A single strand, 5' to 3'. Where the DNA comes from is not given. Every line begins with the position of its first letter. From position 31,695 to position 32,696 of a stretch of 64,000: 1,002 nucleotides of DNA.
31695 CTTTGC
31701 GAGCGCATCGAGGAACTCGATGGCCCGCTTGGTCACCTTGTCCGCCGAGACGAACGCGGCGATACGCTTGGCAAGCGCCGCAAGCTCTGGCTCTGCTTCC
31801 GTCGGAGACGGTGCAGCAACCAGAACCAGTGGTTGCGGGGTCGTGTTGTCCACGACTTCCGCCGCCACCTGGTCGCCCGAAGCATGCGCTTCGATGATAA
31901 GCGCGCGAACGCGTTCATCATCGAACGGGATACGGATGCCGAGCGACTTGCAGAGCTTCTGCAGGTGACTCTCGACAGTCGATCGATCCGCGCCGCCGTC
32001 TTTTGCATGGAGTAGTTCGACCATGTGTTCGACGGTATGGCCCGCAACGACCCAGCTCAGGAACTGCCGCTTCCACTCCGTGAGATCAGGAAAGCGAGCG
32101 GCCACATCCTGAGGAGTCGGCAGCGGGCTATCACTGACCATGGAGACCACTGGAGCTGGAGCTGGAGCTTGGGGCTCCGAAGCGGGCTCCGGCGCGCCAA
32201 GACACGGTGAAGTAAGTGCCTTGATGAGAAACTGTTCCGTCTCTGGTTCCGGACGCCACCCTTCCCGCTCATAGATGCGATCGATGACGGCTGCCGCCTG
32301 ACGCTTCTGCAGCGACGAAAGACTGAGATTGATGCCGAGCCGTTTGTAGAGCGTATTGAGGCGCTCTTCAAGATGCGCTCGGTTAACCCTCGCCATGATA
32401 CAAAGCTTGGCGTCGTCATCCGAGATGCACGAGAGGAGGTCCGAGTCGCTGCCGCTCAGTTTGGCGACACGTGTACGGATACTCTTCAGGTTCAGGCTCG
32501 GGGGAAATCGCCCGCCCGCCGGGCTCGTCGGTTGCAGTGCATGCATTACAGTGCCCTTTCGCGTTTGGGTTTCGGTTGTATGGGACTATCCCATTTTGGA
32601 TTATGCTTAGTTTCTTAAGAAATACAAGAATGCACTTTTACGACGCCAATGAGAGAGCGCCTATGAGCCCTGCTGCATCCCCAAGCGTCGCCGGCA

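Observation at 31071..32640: Second high-GC cassette: Pro/Ala-rich protein with repeated LuxR/GerE-type HTH-like modules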

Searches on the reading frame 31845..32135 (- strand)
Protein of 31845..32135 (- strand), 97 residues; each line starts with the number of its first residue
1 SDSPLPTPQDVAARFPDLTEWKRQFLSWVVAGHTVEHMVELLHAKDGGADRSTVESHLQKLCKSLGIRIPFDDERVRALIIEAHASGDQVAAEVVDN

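Call 13: search_protein_families(library=pfam, proteins=[window:31845-32135:-], max_evalue=10)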
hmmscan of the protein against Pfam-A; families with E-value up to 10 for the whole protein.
seq(97 aa): 0 families

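Call 45: search_solved_structures(query=A5, max_evalue=10, show_alignments=3)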
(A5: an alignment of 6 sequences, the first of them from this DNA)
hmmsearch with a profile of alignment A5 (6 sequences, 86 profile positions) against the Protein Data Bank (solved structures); distinct sequences matched with E-value up to 10: 10.
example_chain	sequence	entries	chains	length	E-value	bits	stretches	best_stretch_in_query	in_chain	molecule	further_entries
9t0z_T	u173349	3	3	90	0.067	16.7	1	33-74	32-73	Small ribosomal subunit protein bS20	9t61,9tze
8up5_P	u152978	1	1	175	0.072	16.6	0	34-61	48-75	KEOPS complex subunit Pcc1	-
1x3u_A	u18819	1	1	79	0.43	14.1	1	6-40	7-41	Transcriptional regulatory protein fixJ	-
6b02_A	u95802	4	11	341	0.68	13.5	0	55-84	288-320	Farnesyl diphosphate synthase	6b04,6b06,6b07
5dcm_B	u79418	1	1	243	0.75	13.4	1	28-69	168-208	PhoB family transcriptional regulator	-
5dcl_A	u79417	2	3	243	0.75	13.4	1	28-69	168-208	PhoB family transcriptional regulator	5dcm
1hcq_A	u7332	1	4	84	1.1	12.8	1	47-78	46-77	PROTEIN (ESTROGEN RECEPTOR)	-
7ezy_A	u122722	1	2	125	1.3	12.7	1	4-29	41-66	anti-CRISPR-associated Aca2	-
1by7_A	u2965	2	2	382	1.6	12.3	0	28-65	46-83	PROTEIN (PLASMINOGEN ACTIVATOR INHIBITOR-2) | PLASMINOGEN ACTIVATOR INHIBITOR-2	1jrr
1hcp_A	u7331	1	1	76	2.1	11.9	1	47-74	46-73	HUMAN/CHICKEN ESTROGEN RECEPTOR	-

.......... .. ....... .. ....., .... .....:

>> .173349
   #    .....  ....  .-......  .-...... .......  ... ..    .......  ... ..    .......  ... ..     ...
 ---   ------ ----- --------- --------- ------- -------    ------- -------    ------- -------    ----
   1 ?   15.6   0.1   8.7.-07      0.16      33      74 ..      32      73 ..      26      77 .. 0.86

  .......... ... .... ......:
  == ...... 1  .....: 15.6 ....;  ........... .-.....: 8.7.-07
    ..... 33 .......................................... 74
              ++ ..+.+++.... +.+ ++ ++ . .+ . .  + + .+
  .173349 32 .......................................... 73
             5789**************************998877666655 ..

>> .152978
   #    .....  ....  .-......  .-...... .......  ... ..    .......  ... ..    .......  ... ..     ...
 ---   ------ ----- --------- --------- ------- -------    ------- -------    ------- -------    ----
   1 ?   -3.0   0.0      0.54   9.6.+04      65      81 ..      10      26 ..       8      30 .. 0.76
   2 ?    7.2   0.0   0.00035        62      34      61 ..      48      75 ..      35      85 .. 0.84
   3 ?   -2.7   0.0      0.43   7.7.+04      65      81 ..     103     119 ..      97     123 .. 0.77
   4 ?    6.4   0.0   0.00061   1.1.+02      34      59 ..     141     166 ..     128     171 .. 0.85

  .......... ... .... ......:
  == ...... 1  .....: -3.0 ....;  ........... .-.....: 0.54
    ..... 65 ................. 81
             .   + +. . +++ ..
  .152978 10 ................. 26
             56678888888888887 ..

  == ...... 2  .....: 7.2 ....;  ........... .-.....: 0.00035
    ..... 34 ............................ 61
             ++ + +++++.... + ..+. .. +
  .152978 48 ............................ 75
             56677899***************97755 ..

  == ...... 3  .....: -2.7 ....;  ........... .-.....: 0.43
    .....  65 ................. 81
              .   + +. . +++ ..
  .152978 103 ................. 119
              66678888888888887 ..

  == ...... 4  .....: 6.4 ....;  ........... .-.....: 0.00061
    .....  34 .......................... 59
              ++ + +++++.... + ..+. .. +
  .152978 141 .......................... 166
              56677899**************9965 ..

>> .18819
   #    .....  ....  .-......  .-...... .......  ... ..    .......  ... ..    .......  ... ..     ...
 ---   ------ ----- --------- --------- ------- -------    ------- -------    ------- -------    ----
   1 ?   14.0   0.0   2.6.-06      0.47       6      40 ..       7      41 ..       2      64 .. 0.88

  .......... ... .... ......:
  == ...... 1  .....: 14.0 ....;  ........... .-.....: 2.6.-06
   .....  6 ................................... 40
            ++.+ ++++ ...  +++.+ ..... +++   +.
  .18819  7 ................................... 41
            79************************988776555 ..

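Call 68: search_protein_families(library=pfam, alignment_id=A5, max_evalue=10)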
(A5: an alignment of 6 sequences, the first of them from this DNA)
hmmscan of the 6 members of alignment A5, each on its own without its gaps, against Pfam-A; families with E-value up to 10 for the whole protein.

A. member 1, seq(83 aa): 0 families

B. families by the number of members that match (of 6 scanned): 4 families
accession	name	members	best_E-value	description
PF22521.2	HypF_C_2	1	0.038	Carbamoyltransferase, Kae1-like Domain, second subdomain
PF22203.1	Sca2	1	0.056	Surface cell antigen Sca2 helical repeat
PF11459.13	AbiEi_3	1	0.081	Transcriptional regulator, AbiEi antitoxin, Type IV TA system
PF16671.10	ACD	1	0.18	Actin cross-linking domain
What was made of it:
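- Checked: The quoted module 2 has no Pfam hit in any of six orthologs (calls 13, 68).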

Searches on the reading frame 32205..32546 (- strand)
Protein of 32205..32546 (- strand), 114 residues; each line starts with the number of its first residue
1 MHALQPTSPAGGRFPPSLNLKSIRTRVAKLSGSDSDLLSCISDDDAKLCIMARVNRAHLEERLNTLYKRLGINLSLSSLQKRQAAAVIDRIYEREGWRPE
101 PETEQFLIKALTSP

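Call 13: search_protein_families(library=pfam, proteins=[window:32205-32546:-], max_evalue=10)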
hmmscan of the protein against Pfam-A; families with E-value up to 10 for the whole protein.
seq(114 aa): 0 families

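Call 47: search_solved_structures(query=A6, max_evalue=10, show_alignments=2)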
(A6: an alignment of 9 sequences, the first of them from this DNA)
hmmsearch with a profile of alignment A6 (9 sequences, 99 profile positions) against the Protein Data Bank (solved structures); distinct sequences matched with E-value up to 10: 11.
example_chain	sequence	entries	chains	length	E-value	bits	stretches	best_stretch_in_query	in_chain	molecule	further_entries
7mcd_A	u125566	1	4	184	1.6e-05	28.4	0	13-41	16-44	AI-designed TIM-barrel F15C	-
5v8z_A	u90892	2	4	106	0.078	16.6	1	28-79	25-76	Endoplasmic reticulum resident protein 29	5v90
7ve4_A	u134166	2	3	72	0.28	14.8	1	16-63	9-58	DNA-binding response regulator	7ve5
5f64_A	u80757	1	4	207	0.37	14.4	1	11-62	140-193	Positive transcription regulator EvgA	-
2qc7_A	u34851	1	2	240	0.4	14.3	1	28-79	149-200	Endoplasmic reticulum protein ERp29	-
8zwn_A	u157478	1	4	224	0.46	14.1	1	11-62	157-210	DNA-binding transcriptional activator EvgA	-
4n3z_A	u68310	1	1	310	0.46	14.1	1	39-71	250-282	Rab5 GDP/GTP exchange factor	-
2rnj_A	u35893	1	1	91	0.49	14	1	16-63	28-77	Response regulator protein vraR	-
4yn8_A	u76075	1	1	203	1.3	12.7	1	11-63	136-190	Response regulator ChrA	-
1x3u_A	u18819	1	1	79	1.3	12.7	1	7-52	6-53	Transcriptional regulatory protein fixJ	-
4ldz_A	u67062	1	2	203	1.4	12.5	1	4-66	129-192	Transcriptional regulatory protein DesR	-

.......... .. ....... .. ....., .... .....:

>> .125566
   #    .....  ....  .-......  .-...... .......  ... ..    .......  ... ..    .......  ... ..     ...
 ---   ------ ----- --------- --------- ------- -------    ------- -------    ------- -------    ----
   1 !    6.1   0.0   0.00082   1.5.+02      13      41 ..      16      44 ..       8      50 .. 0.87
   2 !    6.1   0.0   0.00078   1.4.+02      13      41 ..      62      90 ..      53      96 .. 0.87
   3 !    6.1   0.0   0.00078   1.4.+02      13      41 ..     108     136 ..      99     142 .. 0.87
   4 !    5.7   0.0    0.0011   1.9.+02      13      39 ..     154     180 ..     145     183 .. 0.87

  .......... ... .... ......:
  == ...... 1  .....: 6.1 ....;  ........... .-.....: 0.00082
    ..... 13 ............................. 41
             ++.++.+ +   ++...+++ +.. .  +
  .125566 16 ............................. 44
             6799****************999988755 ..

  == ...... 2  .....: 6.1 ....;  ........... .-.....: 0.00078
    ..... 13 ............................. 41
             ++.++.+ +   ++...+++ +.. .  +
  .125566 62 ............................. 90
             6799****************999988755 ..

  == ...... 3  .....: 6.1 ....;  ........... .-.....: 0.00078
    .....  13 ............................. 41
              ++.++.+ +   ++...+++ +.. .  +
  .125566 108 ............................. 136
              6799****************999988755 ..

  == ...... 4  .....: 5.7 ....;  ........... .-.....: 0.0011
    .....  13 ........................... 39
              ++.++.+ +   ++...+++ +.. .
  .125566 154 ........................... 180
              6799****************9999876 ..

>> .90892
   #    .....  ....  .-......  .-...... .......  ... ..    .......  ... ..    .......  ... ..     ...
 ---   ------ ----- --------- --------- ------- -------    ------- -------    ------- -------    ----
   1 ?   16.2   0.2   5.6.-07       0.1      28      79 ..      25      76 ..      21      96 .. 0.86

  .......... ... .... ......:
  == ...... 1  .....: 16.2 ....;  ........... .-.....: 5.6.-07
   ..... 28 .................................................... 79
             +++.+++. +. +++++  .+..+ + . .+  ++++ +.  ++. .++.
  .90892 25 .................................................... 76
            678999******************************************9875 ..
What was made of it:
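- Modules 1 and 2 have no significant match to known DNA-binding HTHs (calls 13, 45, 47, 68).
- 32211..32504 (-): Module 1 (aa 15-112), a six-helix divergent HTH-like domain. Weak, non-significant PDB hits are all NarL/FixJ-type (call 47).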
